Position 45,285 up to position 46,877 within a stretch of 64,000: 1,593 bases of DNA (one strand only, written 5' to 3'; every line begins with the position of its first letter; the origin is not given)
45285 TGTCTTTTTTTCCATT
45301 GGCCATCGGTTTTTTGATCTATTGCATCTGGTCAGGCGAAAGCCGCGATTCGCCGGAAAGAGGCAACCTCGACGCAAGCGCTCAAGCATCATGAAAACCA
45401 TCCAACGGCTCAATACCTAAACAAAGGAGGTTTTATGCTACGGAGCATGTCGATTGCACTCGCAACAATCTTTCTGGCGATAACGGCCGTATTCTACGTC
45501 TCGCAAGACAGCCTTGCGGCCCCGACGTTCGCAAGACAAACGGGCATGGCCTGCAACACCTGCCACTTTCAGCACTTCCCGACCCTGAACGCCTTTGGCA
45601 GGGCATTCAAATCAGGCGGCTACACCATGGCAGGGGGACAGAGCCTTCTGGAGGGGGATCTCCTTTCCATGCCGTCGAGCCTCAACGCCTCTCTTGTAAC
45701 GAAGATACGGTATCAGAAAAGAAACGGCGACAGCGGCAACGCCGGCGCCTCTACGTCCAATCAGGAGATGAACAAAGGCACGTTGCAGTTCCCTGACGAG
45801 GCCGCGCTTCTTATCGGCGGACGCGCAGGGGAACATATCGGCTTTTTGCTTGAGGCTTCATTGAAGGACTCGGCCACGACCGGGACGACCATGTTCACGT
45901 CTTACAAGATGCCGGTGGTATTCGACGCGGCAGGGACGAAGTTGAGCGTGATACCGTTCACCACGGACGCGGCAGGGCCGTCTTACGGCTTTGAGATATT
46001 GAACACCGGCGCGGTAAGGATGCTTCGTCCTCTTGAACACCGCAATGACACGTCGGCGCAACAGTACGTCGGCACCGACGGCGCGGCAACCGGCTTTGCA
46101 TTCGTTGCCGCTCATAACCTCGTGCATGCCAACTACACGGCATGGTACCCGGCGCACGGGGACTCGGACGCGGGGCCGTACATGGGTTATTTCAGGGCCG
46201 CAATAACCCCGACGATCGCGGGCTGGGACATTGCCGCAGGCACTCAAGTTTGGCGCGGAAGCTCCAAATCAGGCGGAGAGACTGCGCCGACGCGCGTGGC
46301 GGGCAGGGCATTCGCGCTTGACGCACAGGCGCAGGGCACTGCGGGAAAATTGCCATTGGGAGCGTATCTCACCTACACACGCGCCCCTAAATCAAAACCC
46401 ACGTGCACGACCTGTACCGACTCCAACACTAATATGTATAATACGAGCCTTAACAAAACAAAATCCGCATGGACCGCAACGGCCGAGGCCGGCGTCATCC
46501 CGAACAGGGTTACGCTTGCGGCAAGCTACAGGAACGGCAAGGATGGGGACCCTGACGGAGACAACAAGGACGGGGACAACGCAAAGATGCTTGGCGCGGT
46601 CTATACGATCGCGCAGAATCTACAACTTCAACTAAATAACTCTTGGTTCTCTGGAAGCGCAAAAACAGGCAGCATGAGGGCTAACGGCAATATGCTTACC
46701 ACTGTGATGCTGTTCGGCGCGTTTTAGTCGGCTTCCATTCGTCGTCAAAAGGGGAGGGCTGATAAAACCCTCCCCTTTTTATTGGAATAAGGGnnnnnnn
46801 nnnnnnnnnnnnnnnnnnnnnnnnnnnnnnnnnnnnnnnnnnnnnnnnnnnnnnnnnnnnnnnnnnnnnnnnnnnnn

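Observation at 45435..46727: Outer-membrane beta-barrel protein with a single N-terminal CXXCH, preceded by a ~215-nt leader transcribed from a consensus promoter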

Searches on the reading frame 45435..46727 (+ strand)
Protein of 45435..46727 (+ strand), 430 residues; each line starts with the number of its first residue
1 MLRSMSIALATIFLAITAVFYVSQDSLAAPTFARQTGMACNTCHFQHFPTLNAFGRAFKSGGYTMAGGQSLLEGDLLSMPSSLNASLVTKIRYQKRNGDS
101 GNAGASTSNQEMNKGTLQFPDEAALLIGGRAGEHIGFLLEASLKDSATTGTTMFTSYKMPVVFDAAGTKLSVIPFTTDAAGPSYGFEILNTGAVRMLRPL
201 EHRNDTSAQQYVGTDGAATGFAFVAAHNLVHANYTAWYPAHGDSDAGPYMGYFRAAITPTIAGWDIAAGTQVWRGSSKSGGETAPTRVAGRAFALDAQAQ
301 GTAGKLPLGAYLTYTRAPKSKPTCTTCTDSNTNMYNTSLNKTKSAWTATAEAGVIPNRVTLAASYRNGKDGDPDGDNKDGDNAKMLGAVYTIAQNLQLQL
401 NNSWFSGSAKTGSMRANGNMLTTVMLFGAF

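Call 3: search_protein_families(library=pfam, proteins=[window:45435-46727:+], max_evalue=1)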
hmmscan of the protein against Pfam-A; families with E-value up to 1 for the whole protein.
window:45435-46727:+ (430 aa): 1 family
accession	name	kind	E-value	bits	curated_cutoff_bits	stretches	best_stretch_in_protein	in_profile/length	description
PF08272.16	Zn_Ribbon_Topo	-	0.038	14.2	25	1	209-221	14-28/41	Topoisomerase I zinc-ribbon-like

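Call 4: search_protein_families(library=ncbifam, proteins=[window:45435-46727:+], max_evalue=1)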
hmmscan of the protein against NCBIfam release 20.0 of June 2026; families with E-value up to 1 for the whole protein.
window:45435-46727:+ (430 aa): 0 families

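Call 5: search_solved_structures(query=window:45435-46727:+, max_evalue=10)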
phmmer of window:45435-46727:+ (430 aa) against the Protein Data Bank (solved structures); distinct sequences matched with E-value up to 10: 0.

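Call 6: find_homologous_proteins(query=window:45435-46727:+)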
Query window:45435-46727:+ (430 aa): 1023 proteins with E <= 0.001 among 8000 candidates; the best 120 are listed.
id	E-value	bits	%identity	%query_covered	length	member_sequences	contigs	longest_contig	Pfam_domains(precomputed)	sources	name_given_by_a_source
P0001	1.4e-284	961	100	100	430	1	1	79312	-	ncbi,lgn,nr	ncbi:MAG: hypothetical protein HY886_01130 [Deltaproteobacteria bacterium]|nr:hypothetical protein [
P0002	2.9e-250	848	87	100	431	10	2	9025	-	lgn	-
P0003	3.4e-247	838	89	96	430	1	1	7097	-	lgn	-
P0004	2.3e-170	585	62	100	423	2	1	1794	-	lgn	-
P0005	6.1e-162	557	61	100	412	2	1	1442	-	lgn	-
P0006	6.9e-162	557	63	96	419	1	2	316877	-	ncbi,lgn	-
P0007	1.9e-161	556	63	96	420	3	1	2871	-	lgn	-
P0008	2.0e-160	552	63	95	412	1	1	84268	-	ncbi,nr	ncbi:MAG: hypothetical protein HY954_07440 [Deltaproteobacteria bacterium]|nr:hypothetical protein [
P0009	2.9e-160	552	61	96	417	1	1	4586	-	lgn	-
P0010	4.0e-160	551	62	97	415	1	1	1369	-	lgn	-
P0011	5.9e-158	544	62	95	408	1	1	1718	-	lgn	-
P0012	9.0e-158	544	59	100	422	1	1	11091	-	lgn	-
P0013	1.2e-157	543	59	95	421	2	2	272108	-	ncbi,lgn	-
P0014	1.4e-157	543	62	95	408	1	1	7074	-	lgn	-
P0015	1.6e-157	543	62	95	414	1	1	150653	-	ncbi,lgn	-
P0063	7.2e-141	488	55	100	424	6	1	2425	PF13609.13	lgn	-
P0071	1.2e-138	481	54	100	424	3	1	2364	PF13609.13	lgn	-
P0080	1.4e-135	470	53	98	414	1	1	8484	PF13609.13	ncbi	ncbi:MAG: hypothetical protein WA162_03575 [Thermodesulfobacteriota bacterium]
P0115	8.3e-127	442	51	98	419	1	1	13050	PF13609.13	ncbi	-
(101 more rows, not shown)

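Call 15: find_related_loci(query=A1, collection=genome_contigs, flank=10000)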
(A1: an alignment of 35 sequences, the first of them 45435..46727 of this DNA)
Query A1 (430 aa) in genome_contigs; peptide patterns used: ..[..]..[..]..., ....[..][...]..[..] (x = any residue, [..] = any of these).
461 stretches matched a pattern; 330 encode a relative of the query (tblastn E <= 1e-3); the best 80 are kept; 80 distinct loci.
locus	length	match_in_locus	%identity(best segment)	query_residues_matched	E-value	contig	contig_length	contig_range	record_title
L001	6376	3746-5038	88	1-430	0e+0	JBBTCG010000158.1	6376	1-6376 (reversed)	MAG: Deltaproteobacteria bacterium isolate H52-bin143_1 H52_bin143_1_000000000158, whole genome shotgun sequence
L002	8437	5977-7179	61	20-430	2e-167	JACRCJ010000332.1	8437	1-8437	MAG: Deltaproteobacteria bacterium isolate NC_groundwater_1643_Pr3_B-0.1um_56_205 SR-2_scaffold_141_3713392, whole genom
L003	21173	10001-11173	63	23-430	8e-167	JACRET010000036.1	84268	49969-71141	MAG: Deltaproteobacteria bacterium isolate NC_groundwater_1706_Pr3_B-0.1um_52_15 SR-2_scaffold_141_1159462, whole genome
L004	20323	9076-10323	59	2-430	2e-166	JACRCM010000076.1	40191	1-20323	MAG: Deltaproteobacteria bacterium isolate NC_groundwater_1646_Pr3_B-0.1um_60_14 SR-2_scaffold_141_1453724, whole genome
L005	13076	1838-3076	57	1-430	9e-160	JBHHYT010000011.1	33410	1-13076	MAG: Thermodesulfobacteriota bacterium isolate Maj_2_bin.32 NODE_495_length_33410_cov_7.193344, whole genome shotgun seq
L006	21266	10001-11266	57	1-430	8e-158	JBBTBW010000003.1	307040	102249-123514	MAG: Deltaproteobacteria bacterium isolate H41-bin279_1 H41_bin279_1_000000000003, whole genome shotgun sequence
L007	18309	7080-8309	56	1-430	1e-156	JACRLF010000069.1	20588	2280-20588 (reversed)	MAG: Deltaproteobacteria bacterium isolate NC_groundwater_1874_Pr3_B-0.1um_57_17 SR2-18-B1_coassembly_207663, whole geno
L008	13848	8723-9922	58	10-430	1e-156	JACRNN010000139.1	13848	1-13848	MAG: Deltaproteobacteria bacterium isolate NC_groundwater_1936_Pr3_S-0.2um_57_11 scaffold_291046, whole genome shotgun s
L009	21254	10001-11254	56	1-430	8e-155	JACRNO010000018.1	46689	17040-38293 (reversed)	MAG: Deltaproteobacteria bacterium isolate NC_groundwater_1937_Pr3_S-0.2um_57_4 scaffold_177409, whole genome shotgun se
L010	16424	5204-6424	57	1-430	2e-154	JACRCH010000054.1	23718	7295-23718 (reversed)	MAG: Deltaproteobacteria bacterium isolate NC_groundwater_1641_Pr3_B-0.1um_55_74 SR-2_scaffold_141_1182801, whole genome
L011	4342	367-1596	55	1-430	6e-158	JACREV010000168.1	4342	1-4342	MAG: Deltaproteobacteria bacterium isolate NC_groundwater_1708_Pr3_B-0.1um_57_66 SR-2_scaffold_141_1779492, whole genome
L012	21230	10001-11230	55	1-430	8e-154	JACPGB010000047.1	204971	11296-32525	MAG: Deltaproteobacteria bacterium isolate NC_groundwater_376_Ag_B-0.1um_56_22 GD18-4_B1_scaffold_1171765, whole genome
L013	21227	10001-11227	57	7-430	2e-152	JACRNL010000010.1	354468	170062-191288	MAG: Deltaproteobacteria bacterium isolate NC_groundwater_1934_Pr3_S-0.2um_54_5 scaffold_252833, whole genome shotgun se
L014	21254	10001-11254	55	1-430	2e-149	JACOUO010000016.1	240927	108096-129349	MAG: Deltaproteobacteria bacterium isolate NC_groundwater_74_Ag_B-0.1um_47_27 GD18-4_B1_scaffold_658080, whole genome sh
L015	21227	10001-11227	56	1-430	2e-149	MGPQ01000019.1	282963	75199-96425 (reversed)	MAG: Deltaproteobacteria bacterium GWB2_55_19 gwb2_scaffold_58, whole genome shotgun sequence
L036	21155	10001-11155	51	26-430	6e-129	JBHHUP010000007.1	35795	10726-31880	MAG: Thermodesulfobacteriota bacterium isolate S.5.sp2_bin.32 NODE_203_length_35795_cov_7.857275, whole genome shotgun s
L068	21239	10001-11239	46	3-430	6e-105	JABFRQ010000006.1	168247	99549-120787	MAG: Methylotenera sp. isolate P-RSF-NP-04 c_000000000195, whole genome shotgun sequence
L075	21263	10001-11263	44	1-430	2e-100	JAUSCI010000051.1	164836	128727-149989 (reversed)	MAG: Sulfuritalea sp. isolate E14_concoct.bin.1 E14_k141_1749133, whole genome shotgun sequence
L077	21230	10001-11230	44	1-430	2e-99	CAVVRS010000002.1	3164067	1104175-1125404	MAG: uncultured beta proteobacterium isolate MFD02832.bin.1.23 genome assembly, contig: contig_4344, whole genome shotgu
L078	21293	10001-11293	43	8-430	2e-98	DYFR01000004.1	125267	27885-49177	MAG TPA_asm: Thiohalomonas denitrificans isolate BE2011_63_42 Afr_mines_BE2011_43_length_125267_cov_17_947361, whole gen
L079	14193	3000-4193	46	22-430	2e-98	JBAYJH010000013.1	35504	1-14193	MAG: Sterolibacterium sp. isolate SO_2016_GW1_50 scaffold02196_OW334_2016, whole genome shotgun sequence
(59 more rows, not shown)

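Call 16: predict_structure(alignment_id=A1)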
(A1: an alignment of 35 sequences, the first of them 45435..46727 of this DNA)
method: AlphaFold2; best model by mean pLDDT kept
length: 430 residues; sequences in the alignment: 35
mean_pLDDT: 74.5   pTM: 0.74
mean pLDDT of the five models: 74.5, 71.3, 69.0, 68.9, 68.6
residues with pLDDT >= 90: 101; 70-90: 212; 50-70: 49; < 50: 68
segments of 3 or more residues with pLDDT < 50: 21-80, 189-194
pLDDT, mean of each block of 10 residues (from residue 1): 67 69 32 32 35 41 30 33 70 89 85 86 76 75 69 79 85 87 72 51 79 88 85 91 81 86 78 88 79 86 79 92 64 90 93 78 92 91 91 81 88 75 85
secondary structure, 60 per line:
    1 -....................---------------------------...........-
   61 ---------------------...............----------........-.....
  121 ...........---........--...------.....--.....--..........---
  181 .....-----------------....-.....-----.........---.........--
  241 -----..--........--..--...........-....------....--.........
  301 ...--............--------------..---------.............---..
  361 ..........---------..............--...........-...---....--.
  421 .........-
elements in order: H2-21 H49-59 E82-96 H107-114 E116-131 E135-142 E154-158 E161-165 E168-177 H181-185 H203-206 H208-212 E218-226 E230-238 E250-257 E264-274 E276-279 E286-289 E292-303 E306-317 E343-355 E359-370 E380-393 E396-406 H414-417 E420-429

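Call 33: search_solved_structures(query=A1, max_evalue=1)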
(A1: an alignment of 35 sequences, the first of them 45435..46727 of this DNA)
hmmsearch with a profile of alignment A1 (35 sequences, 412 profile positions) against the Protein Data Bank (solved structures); distinct sequences matched with E-value up to 1: 0.

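Call 50: find_encoding_contigs(protein=P0002, flank=3000, max_places=3)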
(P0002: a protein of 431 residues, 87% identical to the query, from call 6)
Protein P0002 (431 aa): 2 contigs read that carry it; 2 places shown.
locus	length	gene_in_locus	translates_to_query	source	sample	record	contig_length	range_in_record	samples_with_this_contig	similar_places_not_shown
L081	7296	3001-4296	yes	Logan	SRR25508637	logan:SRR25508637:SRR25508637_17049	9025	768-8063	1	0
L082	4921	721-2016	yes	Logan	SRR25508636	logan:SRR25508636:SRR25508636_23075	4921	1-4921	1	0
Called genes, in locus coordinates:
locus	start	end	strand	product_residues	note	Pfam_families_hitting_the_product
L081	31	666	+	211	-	PF13664:DUF4149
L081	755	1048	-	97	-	PF13183:Fer4_8 (faint), PF25160:LdpA_Fe-S-bd (weak), PF00037:Fer4, PF12797:Fer4_2 (weak), PF12837:Fer4_6, PF13237:Fer4_10 (weak), PF12838:Fer4_7, PF13187:Fer4_9 (weak), +3 more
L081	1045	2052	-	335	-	PF03599:CdhD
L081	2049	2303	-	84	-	PF02627:CMD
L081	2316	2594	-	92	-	PF04014:MazE_antitoxin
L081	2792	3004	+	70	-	-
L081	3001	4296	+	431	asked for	-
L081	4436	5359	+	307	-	PF08308:PEGA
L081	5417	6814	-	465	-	PF00753:Lactamase_B, PF23023:Anti-Pycsar_Apyc1 (faint), PF10996:Beta-Casp, PF07521:RMMBL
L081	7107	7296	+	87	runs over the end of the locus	-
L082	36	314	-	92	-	PF04014:MazE_antitoxin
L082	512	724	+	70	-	-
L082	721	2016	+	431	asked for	-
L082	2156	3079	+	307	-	PF08308:PEGA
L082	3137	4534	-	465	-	PF00753:Lactamase_B, PF23023:Anti-Pycsar_Apyc1 (faint), PF10996:Beta-Casp, PF07521:RMMBL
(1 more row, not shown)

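Call 51: find_encoding_contigs(protein=P0003, flank=3000, max_places=3)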
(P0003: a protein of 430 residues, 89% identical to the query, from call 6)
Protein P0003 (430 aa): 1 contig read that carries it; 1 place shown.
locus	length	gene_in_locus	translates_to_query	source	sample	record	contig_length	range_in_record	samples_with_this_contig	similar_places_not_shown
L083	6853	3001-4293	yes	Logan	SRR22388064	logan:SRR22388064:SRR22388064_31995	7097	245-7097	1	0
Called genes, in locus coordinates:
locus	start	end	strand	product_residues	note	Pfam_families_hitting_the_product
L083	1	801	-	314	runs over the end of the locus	-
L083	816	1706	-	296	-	PF02091:tRNA-synt_2e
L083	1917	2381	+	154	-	PF13664:DUF4149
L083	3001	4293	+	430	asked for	-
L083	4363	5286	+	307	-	PF08308:PEGA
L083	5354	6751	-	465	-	PF00753:Lactamase_B, PF23023:Anti-Pycsar_Apyc1 (weak), PF10996:Beta-Casp, PF07521:RMMBL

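Call 54: search_protein_representatives(alignment_id=A1)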
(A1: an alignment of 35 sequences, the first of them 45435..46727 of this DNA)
Query: 35 sequences, 412 profile positions. Proteins with E-value up to 0.001 (for the whole library): 3418; up to 1e-10: 791; up to 1e-30: 271. The best 150 are listed.
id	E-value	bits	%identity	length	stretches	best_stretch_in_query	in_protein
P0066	1.5e-181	620.3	-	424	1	7-412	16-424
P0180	3.6e-168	576.2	-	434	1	2-412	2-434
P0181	2.6e-166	570.0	-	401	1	1-412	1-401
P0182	2.0e-161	554.0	-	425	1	1-412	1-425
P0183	9.8e-158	541.8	-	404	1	12-412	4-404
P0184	2.6e-154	530.6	-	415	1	2-412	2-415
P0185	2.0e-146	504.6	-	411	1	4-412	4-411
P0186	4.3e-146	503.5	-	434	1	1-412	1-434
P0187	1.6e-143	495.0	-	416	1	1-412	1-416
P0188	4.5e-142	490.2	-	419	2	140-412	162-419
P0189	3.5e-139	480.7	-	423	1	9-412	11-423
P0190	1.5e-138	478.6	-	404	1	1-412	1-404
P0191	7.9e-137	473.0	-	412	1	13-412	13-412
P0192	9.9e-137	472.6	-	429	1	7-412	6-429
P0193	2.0e-134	465.0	-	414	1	13-412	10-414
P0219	3.3e-99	349.0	-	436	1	3-411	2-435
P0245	5.0e-83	295.7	-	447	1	5-412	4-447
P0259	2.7e-75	270.3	-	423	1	1-410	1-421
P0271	4.8e-72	259.6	-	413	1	1-411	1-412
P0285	5.1e-68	246.3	-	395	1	2-412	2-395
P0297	4.2e-64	233.4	-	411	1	1-412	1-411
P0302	2.3e-62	227.7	-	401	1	1-397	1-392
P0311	1.0e-58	215.7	-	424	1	1-395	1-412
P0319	4.0e-56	207.1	-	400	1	1-394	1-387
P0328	5.4e-54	200.1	-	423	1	2-405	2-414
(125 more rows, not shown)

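Call 55: list_cluster_members(proteins=[P0219, P0245, P0259, P0271, P0285, P0297, P0302, P0311, P0319, P0328])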
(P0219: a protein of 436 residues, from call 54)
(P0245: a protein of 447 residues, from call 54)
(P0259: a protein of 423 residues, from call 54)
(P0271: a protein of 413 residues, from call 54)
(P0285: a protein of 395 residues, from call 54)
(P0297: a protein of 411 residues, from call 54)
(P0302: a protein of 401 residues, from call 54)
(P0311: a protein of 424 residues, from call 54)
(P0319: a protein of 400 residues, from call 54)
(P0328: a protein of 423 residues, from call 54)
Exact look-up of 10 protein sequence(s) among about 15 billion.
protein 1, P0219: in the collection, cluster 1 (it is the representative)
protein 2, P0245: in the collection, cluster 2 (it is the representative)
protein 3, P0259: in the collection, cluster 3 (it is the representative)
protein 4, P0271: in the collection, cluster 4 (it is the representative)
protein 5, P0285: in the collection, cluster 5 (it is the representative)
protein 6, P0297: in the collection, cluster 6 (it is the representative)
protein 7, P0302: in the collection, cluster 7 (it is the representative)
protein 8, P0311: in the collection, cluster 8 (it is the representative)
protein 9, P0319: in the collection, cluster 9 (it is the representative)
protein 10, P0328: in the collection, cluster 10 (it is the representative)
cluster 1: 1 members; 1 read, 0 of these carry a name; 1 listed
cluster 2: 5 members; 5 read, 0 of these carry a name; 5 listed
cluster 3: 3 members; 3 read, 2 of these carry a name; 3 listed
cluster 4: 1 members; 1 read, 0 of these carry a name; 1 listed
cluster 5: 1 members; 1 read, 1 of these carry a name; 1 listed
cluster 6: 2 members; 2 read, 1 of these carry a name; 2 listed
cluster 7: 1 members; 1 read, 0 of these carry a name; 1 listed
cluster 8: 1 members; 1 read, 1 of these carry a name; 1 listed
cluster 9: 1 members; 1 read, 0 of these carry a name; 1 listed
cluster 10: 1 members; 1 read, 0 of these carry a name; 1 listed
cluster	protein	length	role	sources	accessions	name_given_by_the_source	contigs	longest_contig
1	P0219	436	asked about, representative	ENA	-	-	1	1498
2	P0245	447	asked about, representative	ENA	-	-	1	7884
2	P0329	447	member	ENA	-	-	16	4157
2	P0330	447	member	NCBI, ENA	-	-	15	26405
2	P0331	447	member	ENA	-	-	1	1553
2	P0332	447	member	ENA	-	-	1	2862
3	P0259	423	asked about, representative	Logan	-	-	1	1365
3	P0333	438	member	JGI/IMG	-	hypothetical protein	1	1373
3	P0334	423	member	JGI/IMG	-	hypothetical protein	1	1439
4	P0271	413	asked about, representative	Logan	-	-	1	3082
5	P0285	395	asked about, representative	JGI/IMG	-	hypothetical protein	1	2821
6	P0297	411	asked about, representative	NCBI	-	-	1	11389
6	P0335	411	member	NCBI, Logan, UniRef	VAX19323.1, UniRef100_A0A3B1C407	hypothetical protein MNBD_NITROSPINAE02-885 [hydrothermal vent metagenome] | Cytochrome c domain-containing protein n=1 Tax=hydrothermal vent metagenome TaxID=652676 ...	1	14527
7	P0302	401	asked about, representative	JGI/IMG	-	-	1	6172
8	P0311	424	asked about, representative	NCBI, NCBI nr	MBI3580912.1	MAG: hypothetical protein HY098_02350 [Nitrospinae bacterium] | hypothetical protein [Nitrospinota bacterium]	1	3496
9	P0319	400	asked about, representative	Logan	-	-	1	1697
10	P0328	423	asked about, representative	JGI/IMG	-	-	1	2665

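Call 58: search_dna_similar(query=window:45435-46727:+, collection=plasmids, mode=protein, max_evalue=0.001, max_rows=25)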
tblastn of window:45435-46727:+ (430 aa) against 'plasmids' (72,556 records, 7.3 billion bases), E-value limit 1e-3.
Records with a match: 9; places in all: 9; records where one place covers at least 80% of the query: 0.
Best place of each record, by identity: <60% 9.
By first word of the organism name: Ralstonia 6; Caballeronia 2; Methylocystis 1.
By predicted mobility (MOB-suite, as given by PLSDB): non-mobilizable 6; mobilizable 3.
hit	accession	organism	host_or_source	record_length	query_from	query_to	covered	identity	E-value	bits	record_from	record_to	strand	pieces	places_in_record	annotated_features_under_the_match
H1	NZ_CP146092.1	Ralstonia sp. RRA.1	-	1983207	28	157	30%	31.3%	2e-4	52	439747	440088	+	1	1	none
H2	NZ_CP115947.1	Ralstonia solanacearum MolK2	Musa sp.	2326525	28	157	30%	30.8%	3e-5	54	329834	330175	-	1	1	record has no annotation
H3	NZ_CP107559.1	Methylocystis sp. MJC1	whole organism,Alpine Peat Bogs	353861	23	153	30%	30.5%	4e-6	57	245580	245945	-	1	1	hypothetical protein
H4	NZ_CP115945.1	Ralstonia syzygii R24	Syzygium aromaticum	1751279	28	157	30%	28.5%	2e-4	51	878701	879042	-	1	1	none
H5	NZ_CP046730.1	Ralstonia syzygii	tobacco,cell culture,leaf veins ...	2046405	28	157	30%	28.5%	3e-4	51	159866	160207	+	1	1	none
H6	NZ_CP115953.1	Ralstonia solanacearum CFBP2957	Solanum lycopersicum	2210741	28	99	17%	42.5%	1e-5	55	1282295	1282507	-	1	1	none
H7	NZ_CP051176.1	Ralstonia solanacearum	Whole organism,tomato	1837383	28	99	17%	42.5%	2e-5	55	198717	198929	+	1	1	none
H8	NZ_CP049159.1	Caballeronia sp. SBC1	whole organism,soil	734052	25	71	11%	48.9%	3e-4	51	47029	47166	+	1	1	cytochrome C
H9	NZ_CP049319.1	Caballeronia sp. SBC2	whole organism,soil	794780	25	71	11%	48.9%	3e-4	51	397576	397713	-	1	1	cytochrome C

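Call 59: get_annotated_region(hit=H1, flank=3000)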
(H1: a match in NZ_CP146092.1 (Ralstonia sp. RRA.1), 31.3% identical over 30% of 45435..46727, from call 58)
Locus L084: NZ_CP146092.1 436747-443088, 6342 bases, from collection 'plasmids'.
description: Ralstonia sp. RRA.1 plasmid unnamed1, complete sequence
organism: Ralstonia sp. RRA.1 (NCBI taxid 3122075)
taxonomy: Bacteria; Pseudomonadota; Betaproteobacteria; Burkholderiales; Burkholderiaceae; Ralstonia; Ralstonia sp. RRA.1
host: -; source: -; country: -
typing (MOB-suite, as given by PLSDB): non-mobilizable
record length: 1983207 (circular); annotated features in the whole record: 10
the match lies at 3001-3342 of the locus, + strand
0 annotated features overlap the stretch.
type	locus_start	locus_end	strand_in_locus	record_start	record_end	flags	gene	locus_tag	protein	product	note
